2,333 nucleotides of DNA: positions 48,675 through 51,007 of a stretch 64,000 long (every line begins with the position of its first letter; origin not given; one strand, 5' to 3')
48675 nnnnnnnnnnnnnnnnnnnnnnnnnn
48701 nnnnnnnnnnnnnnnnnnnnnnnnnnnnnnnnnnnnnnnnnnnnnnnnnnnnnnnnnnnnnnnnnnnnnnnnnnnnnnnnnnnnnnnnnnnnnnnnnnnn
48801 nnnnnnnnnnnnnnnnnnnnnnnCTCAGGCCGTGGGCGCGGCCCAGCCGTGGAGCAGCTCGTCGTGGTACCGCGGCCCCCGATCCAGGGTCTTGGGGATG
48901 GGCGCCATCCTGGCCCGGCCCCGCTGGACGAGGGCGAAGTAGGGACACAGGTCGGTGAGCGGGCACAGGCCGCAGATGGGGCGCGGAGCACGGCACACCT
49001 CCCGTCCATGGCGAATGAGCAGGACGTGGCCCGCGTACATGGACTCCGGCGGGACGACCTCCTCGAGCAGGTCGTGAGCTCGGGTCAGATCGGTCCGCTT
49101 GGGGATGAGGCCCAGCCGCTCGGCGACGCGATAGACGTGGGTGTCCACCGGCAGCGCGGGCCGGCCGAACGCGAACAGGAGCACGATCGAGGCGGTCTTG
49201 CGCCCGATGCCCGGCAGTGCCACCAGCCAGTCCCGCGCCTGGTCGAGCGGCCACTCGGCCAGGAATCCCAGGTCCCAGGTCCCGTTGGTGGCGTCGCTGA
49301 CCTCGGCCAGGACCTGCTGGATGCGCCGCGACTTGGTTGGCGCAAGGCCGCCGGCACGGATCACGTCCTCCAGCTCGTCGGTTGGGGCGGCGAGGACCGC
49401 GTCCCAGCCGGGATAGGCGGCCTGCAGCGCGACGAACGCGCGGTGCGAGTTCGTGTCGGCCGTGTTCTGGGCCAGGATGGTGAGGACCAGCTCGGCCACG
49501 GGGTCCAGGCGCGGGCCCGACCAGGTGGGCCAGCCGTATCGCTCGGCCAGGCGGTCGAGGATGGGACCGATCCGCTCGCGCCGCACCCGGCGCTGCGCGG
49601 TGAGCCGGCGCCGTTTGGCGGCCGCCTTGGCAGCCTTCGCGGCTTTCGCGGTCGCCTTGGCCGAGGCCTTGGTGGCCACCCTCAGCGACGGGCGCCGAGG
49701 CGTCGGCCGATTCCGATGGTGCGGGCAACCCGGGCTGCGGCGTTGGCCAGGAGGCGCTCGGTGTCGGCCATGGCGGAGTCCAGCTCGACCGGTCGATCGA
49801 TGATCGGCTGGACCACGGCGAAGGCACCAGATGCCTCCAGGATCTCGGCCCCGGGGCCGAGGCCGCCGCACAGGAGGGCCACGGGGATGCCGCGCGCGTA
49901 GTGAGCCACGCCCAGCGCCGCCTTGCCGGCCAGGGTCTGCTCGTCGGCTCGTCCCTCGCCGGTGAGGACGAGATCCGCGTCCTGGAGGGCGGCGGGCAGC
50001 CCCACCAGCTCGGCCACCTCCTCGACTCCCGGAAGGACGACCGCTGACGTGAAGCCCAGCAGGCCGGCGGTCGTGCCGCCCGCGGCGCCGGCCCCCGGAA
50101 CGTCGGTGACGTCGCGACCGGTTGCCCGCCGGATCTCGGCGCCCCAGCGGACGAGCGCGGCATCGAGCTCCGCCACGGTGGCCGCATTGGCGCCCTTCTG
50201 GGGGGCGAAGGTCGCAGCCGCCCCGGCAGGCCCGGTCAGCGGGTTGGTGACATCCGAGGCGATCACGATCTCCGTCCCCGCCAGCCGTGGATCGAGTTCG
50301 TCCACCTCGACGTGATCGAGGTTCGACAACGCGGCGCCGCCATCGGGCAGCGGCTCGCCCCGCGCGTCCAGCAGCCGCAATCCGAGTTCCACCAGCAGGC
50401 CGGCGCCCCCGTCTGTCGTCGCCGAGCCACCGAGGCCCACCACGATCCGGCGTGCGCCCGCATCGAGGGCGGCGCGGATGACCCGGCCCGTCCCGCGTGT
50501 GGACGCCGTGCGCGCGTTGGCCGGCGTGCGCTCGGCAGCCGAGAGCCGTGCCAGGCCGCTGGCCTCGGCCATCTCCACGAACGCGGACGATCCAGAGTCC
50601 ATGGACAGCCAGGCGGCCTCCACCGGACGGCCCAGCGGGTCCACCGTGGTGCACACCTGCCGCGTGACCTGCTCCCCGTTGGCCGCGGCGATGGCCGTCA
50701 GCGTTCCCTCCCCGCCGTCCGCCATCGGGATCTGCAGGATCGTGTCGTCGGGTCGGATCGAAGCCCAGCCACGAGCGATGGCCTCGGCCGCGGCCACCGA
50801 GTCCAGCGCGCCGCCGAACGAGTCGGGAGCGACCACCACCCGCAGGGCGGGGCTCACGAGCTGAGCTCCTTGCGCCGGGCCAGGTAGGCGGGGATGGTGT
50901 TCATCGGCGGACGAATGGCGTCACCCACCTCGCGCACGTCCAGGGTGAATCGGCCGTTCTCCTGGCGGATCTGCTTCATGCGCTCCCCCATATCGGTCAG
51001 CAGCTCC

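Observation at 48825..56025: Seven-kb co-directional array: DEAD-box helicase, dead ligase-like, glycosyltransferase, Usp-GpgS fusion, glycerate kinase, endonuclease III, with five overlapping or near-abutting junctions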

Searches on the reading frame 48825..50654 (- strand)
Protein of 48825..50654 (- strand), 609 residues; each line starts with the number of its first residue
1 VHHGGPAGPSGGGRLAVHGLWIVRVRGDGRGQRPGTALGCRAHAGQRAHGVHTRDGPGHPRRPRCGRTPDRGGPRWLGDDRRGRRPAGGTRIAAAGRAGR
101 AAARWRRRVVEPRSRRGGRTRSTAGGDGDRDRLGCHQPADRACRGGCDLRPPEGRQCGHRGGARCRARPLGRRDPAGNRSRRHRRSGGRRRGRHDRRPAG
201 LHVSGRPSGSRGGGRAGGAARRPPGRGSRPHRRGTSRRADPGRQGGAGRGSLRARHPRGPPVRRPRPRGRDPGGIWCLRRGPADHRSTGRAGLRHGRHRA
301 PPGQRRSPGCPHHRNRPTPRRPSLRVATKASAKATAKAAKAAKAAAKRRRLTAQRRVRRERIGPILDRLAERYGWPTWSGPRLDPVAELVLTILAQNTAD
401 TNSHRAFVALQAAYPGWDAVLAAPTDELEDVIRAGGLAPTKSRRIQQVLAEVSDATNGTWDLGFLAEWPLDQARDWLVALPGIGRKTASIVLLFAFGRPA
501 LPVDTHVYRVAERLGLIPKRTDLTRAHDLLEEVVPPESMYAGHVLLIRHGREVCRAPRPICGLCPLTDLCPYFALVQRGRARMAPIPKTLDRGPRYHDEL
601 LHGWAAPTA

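Call 3: search_protein_families(library=pfam, proteins=[window:48825-50654:-], max_evalue=0.01)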
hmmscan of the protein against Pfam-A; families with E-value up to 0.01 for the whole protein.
window:48825-50654:- (609 aa): 2 families
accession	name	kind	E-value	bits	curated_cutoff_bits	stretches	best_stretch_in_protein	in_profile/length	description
PF00730.31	HhH-GPD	-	1.9e-10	41.4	26.2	1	391-535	2-107/108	HhH-GPD superfamily base excision DNA repair protein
PF00633.29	HHH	-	0.00018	21.6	24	1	474-493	10-29/30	Helix-hairpin-helix motif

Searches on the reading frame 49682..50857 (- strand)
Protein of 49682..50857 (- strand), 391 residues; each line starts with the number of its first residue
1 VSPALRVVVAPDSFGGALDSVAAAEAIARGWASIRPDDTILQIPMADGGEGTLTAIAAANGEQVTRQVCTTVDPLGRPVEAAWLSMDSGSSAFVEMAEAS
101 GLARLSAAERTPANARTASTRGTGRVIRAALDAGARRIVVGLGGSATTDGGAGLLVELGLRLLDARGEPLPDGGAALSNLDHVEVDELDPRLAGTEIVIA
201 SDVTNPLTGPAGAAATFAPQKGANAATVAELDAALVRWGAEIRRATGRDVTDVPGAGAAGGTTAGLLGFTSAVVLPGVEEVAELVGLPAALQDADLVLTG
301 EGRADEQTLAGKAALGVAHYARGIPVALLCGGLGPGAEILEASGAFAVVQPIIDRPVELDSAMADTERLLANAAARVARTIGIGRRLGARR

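Call 3: search_protein_families(library=pfam, proteins=[window:49682-50857:-], max_evalue=0.01)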
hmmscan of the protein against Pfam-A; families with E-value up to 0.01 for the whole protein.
window:49682-50857:- (391 aa): 1 family
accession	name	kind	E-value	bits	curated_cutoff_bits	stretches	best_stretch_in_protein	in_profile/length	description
PF02595.20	Gly_kinase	-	1.2e-122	409.9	23.3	1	7-381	1-371/372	Glycerate kinase family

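Call 5: search_protein_families(library=ncbifam, proteins=[window:49682-50857:-], max_evalue=0.01)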
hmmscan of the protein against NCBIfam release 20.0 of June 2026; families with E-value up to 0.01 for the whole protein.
window:49682-50857:- (391 aa): 3 families
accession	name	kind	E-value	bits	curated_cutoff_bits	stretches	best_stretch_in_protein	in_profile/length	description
TIGR00045.1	TIGR00045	subfamily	1.1e-114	383.4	168.45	1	6-381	1-372/375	glycerate kinase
NF007401.0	PRK09932.1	equivalog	6.6e-86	288.8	625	1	6-387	2-379/381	glycerate 3-kinase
NF007668.0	PRK10342.1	equivalog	4.1e-82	276.3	686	1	6-386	2-378/381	glycerate 2-kinase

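Call 7: find_encoding_contigs(protein=window:49682-50857:-, flank=10000, max_places=6)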
Protein window:49682-50857:- (391 aa): no gene with exactly this product is on record in the collection.
